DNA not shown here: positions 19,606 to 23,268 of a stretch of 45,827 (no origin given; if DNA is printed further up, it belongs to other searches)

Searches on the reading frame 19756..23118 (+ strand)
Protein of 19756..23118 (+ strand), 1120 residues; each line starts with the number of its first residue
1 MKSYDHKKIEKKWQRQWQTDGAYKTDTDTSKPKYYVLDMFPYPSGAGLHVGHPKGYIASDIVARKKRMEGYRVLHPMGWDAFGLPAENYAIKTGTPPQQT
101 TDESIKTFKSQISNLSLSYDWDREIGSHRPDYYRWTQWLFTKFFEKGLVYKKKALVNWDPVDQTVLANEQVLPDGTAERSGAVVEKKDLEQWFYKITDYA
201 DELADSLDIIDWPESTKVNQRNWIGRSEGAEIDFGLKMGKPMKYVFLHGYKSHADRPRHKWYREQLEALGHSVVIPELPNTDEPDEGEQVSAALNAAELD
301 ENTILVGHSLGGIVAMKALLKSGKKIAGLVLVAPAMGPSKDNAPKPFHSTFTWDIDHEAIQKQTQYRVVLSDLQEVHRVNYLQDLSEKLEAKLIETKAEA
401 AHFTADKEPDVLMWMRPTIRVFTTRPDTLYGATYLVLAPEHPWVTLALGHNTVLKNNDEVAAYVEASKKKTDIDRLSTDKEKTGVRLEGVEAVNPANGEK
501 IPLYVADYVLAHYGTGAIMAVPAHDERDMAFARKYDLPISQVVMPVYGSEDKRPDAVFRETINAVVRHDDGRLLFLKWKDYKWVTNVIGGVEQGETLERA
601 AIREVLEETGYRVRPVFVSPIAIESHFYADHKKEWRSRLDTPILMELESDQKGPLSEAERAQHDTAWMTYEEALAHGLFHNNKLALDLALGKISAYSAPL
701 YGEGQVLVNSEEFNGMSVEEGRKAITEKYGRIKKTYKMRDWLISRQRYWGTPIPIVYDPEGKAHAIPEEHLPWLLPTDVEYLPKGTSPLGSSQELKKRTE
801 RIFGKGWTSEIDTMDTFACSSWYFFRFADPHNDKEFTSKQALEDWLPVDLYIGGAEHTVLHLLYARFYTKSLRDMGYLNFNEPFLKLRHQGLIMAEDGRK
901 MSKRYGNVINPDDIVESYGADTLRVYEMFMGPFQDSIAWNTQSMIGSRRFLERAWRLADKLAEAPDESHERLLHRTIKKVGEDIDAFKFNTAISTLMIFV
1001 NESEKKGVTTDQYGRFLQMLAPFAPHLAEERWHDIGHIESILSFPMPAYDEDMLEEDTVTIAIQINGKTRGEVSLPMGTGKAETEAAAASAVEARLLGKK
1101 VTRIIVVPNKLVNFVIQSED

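Call 58: search_protein_families(library=pfam, proteins=[window:19756-23118:+], max_evalue=0.001)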
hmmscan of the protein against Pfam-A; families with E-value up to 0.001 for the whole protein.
window:19756-23118:+ (1120 aa): 11 families
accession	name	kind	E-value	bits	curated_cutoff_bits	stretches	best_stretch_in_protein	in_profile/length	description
PF13603.12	tRNA-synt_1_2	-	5.7e-55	186.1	25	1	418-551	22-148/185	Leucyl-tRNA synthetase, editing domain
PF00133.28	tRNA-synt_1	-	1.9e-48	165.7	22.7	2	737-928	227-403/414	tRNA synthetases class I (I, L, M and V)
PF09334.17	tRNA-synt_1g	-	3.2e-25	89.2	20.1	1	39-171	6-135/391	tRNA synthetases class I (M)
PF08264.19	Anticodon_1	-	1.2e-16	61.3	25.1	1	971-1079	6-142/148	Anticodon-binding domain of tRNA ligase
PF00293.34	NUDIX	-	1.4e-12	48.2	21.1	1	559-677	3-122/134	NUDIX domain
PF06821.19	Ser_hydrolase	-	3.1e-11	44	22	1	245-406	2-157/172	Serine hydrolase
PF12697.13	Abhydrolase_6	-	2.9e-10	41.6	26.3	1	245-461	2-215/217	Alpha/beta hydrolase family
PF12146.15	Hydrolase_4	-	3.5e-09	36.8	27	1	297-384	72-163/239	Serine aminopeptidase, S33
PF00561.26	Abhydrolase_1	-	3.3e-06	27.4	25.8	1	292-357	61-116/245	alpha/beta hydrolase fold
PF01406.26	tRNA-synt_1e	-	8.2e-05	22.5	27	0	888-940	242-292/301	tRNA synthetases class I (C) catalytic domain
PF12695.13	Abhydrolase_5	-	0.00059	20.1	27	0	264-334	20-89/164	Alpha/beta hydrolase family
